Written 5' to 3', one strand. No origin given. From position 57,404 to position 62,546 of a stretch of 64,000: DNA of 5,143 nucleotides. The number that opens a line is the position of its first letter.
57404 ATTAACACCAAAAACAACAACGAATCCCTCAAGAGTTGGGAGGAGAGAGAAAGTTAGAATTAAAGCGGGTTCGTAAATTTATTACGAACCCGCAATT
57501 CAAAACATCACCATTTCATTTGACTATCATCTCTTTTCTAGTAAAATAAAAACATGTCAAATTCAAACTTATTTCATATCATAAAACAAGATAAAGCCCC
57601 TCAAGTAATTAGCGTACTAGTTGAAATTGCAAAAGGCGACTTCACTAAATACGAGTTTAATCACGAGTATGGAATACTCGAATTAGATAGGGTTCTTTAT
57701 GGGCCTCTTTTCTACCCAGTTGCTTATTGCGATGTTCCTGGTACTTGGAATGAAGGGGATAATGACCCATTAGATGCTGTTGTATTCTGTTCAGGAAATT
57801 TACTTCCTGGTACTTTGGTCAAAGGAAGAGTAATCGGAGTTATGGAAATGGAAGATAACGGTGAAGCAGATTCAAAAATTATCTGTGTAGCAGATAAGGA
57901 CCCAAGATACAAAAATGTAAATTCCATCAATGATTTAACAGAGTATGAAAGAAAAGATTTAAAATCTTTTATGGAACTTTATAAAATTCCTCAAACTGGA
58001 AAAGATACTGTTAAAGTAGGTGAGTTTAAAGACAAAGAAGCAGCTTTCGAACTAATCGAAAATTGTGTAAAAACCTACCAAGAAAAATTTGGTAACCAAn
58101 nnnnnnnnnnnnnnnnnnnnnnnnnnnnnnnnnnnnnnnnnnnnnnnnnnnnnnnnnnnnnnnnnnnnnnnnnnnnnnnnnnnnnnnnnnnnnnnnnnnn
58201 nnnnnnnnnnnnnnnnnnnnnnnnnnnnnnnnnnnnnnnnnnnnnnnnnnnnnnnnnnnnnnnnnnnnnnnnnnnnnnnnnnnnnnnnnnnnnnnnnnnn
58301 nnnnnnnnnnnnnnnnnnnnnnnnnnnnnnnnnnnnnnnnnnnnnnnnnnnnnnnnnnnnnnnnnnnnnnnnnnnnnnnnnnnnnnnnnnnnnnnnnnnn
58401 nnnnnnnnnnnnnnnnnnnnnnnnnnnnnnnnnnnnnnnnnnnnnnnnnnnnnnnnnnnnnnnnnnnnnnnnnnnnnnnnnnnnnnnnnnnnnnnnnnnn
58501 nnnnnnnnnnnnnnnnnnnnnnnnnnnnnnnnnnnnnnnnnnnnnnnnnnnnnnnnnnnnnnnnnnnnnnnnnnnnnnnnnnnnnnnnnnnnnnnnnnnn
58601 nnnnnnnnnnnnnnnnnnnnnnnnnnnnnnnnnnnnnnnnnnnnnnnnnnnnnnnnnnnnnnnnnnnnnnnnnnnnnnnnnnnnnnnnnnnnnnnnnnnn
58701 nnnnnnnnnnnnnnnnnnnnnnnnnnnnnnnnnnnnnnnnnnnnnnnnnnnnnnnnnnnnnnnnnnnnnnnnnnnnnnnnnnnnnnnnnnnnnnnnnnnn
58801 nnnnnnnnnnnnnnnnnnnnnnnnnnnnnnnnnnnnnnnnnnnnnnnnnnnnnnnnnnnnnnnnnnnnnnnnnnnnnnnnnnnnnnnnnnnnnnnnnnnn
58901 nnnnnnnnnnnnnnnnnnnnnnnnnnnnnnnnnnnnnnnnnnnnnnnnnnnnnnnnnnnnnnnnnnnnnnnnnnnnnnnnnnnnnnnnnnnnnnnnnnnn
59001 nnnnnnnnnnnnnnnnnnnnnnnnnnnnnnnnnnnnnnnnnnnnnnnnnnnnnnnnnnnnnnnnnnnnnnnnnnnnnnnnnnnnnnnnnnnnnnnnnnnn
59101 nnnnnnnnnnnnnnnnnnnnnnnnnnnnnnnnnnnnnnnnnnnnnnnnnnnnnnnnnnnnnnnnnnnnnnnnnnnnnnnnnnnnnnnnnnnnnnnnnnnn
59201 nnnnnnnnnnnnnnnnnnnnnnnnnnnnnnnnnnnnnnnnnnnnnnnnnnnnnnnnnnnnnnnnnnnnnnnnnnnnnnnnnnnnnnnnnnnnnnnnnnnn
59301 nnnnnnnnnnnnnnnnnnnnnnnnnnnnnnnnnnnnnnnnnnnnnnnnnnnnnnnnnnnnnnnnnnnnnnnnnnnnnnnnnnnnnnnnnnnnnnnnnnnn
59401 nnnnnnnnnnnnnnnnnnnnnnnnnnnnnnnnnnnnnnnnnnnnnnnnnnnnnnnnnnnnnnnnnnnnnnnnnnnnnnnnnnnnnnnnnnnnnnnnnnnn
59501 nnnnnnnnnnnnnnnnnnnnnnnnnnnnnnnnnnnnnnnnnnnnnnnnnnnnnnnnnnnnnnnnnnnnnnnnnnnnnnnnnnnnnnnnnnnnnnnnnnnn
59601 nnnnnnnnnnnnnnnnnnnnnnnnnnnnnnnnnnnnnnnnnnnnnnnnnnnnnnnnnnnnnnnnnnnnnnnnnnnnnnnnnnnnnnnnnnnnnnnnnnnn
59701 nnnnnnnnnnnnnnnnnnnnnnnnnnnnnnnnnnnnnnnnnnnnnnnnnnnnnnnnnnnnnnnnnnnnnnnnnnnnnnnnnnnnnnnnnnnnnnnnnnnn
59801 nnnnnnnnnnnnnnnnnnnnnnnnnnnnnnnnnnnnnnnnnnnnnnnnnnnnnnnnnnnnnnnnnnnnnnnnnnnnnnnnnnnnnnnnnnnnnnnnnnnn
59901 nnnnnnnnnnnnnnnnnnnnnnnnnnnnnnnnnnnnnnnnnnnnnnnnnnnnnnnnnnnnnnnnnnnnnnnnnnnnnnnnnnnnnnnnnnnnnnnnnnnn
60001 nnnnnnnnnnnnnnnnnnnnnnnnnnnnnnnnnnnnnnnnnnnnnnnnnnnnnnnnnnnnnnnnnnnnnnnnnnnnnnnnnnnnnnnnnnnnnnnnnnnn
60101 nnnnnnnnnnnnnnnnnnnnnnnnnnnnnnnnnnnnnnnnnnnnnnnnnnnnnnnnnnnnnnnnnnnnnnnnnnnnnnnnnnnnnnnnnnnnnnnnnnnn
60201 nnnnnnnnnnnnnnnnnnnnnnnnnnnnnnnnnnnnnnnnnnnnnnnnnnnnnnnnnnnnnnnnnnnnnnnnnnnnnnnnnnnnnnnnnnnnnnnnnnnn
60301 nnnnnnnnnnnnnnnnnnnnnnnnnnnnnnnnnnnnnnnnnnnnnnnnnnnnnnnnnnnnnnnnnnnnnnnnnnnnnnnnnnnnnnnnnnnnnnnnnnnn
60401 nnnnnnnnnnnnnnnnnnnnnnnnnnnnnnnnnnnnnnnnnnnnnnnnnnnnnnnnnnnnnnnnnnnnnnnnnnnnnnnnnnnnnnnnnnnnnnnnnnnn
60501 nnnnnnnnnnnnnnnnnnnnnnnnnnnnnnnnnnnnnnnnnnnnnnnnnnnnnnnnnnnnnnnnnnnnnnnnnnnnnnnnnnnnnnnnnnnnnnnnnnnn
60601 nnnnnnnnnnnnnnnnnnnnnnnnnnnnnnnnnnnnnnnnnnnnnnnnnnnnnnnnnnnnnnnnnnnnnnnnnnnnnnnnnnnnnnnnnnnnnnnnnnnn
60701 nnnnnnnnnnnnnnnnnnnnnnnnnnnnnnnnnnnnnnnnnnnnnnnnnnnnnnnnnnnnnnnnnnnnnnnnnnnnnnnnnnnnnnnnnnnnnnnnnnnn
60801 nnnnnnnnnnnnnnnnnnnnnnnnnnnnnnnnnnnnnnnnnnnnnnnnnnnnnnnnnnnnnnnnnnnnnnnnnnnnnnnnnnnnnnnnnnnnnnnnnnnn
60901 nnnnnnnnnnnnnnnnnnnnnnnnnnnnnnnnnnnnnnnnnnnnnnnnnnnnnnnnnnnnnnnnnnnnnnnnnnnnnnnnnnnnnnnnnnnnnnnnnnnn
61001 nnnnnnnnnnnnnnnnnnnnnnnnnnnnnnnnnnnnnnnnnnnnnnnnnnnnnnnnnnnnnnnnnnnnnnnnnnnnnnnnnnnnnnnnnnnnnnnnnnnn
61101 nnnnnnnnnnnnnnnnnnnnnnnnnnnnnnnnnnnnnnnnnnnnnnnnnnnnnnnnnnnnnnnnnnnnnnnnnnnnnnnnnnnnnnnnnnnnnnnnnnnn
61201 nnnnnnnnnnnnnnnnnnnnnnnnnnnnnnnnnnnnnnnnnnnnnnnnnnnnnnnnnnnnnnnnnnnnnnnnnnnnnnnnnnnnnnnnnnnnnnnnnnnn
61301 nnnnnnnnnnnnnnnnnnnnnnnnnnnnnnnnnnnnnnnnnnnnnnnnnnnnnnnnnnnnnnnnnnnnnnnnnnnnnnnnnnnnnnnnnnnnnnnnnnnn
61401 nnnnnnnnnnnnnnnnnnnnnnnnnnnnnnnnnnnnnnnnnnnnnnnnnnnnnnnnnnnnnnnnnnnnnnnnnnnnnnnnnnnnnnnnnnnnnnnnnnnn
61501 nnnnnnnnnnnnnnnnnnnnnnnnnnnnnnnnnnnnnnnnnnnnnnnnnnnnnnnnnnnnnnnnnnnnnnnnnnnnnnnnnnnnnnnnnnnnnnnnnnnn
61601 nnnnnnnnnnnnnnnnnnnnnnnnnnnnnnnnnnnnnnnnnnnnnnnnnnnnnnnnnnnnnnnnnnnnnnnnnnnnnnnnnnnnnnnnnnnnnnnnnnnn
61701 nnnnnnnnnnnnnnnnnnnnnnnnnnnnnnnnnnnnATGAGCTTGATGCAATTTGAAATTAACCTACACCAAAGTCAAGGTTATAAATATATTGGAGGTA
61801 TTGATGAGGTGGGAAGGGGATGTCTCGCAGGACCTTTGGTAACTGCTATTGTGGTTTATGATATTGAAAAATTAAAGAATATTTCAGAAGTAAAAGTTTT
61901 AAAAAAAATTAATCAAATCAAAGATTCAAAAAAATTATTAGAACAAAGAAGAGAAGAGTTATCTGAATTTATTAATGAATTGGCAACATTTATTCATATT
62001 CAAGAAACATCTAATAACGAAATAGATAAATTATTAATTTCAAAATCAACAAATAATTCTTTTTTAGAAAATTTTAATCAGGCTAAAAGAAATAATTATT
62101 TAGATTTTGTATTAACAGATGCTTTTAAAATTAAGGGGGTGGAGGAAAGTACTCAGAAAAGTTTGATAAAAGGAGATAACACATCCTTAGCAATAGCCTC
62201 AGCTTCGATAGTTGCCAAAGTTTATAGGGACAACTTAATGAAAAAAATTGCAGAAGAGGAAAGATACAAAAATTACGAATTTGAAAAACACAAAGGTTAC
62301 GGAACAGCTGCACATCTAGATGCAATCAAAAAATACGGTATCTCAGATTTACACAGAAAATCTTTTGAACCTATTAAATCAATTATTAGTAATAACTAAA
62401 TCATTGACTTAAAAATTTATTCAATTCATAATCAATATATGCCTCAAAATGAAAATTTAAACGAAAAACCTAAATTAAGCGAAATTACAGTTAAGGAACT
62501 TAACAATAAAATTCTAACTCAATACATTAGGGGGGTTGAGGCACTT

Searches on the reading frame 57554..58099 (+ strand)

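Call 74: search_protein_families(library=pfam, proteins=[window:57554-58099:+], max_evalue=0.00001)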
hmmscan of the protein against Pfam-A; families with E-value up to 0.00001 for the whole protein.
window:57554-58099:+ (182 aa): 1 family
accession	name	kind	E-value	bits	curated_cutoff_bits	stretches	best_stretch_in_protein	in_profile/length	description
PF00719.24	Pyrophosphatase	-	4.5e-46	156.9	23.5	1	21-176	1-153/153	Inorganic pyrophosphatase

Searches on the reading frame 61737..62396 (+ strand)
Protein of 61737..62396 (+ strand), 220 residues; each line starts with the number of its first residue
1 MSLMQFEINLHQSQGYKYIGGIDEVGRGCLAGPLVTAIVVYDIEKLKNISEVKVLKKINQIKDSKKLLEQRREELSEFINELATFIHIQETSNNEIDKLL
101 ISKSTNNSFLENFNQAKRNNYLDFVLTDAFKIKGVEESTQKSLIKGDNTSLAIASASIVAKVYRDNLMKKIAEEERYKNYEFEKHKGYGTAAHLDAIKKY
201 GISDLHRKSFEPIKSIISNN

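Call 74: search_protein_families(library=pfam, proteins=[window:61737-62396:+], max_evalue=0.00001)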
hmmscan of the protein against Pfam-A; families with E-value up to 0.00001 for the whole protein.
window:61737-62396:+ (220 aa): 1 family
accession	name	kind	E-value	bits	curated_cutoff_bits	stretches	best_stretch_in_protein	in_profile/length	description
PF01351.25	RNase_HII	-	1.1e-33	117.2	25.8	1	21-211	2-197/199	Ribonuclease HII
